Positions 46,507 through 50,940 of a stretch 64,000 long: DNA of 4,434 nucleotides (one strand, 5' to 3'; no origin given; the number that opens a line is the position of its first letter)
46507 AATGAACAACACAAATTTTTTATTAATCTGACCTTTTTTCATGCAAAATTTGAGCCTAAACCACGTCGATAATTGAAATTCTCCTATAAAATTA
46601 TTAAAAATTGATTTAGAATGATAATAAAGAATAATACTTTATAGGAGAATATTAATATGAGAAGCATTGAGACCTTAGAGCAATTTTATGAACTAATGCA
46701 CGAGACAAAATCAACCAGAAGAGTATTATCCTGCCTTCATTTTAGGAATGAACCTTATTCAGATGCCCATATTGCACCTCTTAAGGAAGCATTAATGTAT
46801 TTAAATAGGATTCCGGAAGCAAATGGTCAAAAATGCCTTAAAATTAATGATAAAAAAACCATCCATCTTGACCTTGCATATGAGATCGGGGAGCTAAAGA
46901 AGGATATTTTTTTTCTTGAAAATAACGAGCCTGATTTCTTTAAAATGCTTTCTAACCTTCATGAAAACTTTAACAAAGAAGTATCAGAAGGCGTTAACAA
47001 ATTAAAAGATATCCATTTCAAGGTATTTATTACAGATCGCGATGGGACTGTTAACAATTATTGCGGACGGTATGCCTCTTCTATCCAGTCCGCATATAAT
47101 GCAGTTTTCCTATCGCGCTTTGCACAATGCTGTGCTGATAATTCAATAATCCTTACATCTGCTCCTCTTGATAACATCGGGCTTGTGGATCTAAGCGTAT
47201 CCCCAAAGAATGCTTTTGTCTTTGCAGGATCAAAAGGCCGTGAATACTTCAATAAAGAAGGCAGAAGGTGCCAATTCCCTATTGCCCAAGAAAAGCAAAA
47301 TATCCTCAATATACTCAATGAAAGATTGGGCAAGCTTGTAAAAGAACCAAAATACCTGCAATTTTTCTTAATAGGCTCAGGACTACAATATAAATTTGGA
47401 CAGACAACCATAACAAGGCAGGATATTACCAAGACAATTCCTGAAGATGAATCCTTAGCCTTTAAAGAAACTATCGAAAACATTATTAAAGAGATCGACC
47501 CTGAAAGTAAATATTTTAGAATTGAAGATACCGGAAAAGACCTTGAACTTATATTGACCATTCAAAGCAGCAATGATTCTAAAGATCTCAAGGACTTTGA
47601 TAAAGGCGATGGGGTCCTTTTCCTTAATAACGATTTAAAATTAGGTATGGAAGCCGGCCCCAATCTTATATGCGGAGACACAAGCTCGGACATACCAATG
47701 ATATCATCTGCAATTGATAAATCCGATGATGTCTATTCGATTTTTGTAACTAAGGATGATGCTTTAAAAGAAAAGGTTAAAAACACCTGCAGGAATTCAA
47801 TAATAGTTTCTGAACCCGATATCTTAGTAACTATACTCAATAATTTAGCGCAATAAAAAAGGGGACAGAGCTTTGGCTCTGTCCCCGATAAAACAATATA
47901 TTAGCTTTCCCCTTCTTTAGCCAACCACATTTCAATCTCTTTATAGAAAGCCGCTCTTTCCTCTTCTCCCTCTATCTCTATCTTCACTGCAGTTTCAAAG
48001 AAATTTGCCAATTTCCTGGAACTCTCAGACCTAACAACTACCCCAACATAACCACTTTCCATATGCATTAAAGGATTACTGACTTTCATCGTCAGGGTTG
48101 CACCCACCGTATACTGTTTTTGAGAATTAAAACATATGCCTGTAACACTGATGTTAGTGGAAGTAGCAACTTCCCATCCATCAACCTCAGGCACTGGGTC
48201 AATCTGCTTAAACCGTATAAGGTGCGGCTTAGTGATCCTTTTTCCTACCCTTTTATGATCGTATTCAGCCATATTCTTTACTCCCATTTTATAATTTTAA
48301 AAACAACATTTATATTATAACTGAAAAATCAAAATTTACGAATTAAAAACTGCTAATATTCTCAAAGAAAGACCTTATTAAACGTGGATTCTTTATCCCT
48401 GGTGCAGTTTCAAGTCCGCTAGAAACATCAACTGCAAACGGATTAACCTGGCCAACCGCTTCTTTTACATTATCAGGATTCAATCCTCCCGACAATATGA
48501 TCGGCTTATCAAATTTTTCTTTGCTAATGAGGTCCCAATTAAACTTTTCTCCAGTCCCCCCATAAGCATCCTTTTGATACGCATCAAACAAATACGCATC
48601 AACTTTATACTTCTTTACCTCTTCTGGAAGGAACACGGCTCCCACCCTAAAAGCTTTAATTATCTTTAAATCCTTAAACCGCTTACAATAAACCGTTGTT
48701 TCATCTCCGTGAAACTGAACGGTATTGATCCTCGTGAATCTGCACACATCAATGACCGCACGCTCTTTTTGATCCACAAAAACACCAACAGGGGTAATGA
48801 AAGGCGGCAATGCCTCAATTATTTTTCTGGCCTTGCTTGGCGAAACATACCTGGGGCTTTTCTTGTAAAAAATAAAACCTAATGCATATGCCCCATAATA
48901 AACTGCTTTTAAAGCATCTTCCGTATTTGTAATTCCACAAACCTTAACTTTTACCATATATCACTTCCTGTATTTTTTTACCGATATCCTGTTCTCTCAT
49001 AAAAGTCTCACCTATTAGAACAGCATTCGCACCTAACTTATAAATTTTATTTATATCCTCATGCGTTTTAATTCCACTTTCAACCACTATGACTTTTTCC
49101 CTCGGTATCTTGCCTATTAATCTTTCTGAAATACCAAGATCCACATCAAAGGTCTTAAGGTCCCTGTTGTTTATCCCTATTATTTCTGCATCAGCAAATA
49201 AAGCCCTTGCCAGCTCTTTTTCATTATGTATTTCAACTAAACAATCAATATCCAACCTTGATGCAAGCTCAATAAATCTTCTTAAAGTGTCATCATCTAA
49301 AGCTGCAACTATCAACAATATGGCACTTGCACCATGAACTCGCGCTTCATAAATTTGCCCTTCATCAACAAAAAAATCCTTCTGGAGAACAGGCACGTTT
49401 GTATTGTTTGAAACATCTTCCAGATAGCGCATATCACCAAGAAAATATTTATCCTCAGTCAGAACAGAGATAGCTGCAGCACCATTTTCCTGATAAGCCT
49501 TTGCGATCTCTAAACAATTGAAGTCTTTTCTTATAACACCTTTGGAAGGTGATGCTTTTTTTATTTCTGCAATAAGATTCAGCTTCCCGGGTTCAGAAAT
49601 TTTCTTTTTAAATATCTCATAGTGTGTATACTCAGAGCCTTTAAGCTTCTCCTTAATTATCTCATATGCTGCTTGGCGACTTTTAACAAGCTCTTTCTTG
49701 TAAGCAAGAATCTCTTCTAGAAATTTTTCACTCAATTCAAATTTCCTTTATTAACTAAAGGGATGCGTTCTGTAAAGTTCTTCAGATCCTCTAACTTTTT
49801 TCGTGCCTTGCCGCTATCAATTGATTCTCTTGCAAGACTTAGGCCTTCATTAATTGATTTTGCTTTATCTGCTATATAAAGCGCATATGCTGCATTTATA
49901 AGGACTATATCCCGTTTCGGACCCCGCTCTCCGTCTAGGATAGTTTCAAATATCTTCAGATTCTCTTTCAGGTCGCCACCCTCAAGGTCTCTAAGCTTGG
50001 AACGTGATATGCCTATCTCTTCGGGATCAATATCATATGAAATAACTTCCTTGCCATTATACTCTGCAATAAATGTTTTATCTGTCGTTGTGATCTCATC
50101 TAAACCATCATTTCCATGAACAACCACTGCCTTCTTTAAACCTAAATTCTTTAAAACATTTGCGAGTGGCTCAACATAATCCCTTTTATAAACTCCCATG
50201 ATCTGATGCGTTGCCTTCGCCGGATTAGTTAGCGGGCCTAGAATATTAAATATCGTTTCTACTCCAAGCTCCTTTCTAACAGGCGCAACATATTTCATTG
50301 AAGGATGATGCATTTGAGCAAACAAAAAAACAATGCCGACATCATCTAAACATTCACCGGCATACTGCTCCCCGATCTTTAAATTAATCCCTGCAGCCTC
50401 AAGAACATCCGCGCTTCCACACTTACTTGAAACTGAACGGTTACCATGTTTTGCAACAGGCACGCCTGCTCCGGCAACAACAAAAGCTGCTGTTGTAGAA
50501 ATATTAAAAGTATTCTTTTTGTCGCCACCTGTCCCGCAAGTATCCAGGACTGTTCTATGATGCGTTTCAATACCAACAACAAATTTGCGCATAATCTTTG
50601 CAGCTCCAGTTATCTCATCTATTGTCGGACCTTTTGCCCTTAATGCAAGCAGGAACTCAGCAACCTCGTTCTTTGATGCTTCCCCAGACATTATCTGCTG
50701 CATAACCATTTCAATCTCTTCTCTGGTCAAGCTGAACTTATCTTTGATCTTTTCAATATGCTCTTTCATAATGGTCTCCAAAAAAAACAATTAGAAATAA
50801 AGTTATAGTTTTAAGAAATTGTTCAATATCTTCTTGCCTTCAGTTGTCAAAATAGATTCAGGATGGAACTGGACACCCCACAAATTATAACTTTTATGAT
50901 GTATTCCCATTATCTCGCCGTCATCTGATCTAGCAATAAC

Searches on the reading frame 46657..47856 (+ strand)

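Call 81: search_protein_families(library=pfam, proteins=[window:46657-47856:+], max_evalue=0.00001)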
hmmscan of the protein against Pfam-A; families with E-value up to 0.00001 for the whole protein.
window:46657-47856:+ (399 aa): 2 families
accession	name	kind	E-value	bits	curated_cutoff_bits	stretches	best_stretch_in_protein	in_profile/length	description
PF21141.3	T6PP_C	-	8.3e-88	294.5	26.7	1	124-390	1-267/267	Trehalose-6-phosphate phosphatase, C-terminal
PF18572.7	T6PP_N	-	1.5e-12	47.8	25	1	6-96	1-90/99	Trehalose-6-phosphate phosphatase N-terminal helical bundle domain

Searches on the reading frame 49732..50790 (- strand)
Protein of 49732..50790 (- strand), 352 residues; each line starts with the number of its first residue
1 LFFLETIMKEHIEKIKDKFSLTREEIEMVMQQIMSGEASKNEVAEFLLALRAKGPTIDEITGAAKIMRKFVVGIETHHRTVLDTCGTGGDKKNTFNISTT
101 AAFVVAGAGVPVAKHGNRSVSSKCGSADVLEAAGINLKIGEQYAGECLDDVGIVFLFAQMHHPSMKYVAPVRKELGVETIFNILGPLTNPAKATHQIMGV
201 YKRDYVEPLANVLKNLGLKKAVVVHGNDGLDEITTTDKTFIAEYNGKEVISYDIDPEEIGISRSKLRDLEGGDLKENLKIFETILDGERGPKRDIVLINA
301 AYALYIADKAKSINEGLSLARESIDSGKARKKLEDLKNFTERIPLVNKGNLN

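Call 81: search_protein_families(library=pfam, proteins=[window:49732-50790:-], max_evalue=0.00001)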
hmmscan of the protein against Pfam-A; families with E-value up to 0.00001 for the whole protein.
window:49732-50790:- (352 aa): 2 families
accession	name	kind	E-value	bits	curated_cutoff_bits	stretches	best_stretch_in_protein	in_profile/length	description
PF00591.27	Glycos_transf_3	-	1.5e-96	323.3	27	1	80-329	3-252/253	Glycosyl transferase family, a/b domain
PF02885.22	Glycos_trans_3N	-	9.2e-20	70.6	26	1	9-70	1-62/63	Glycosyl transferase family, helical bundle domain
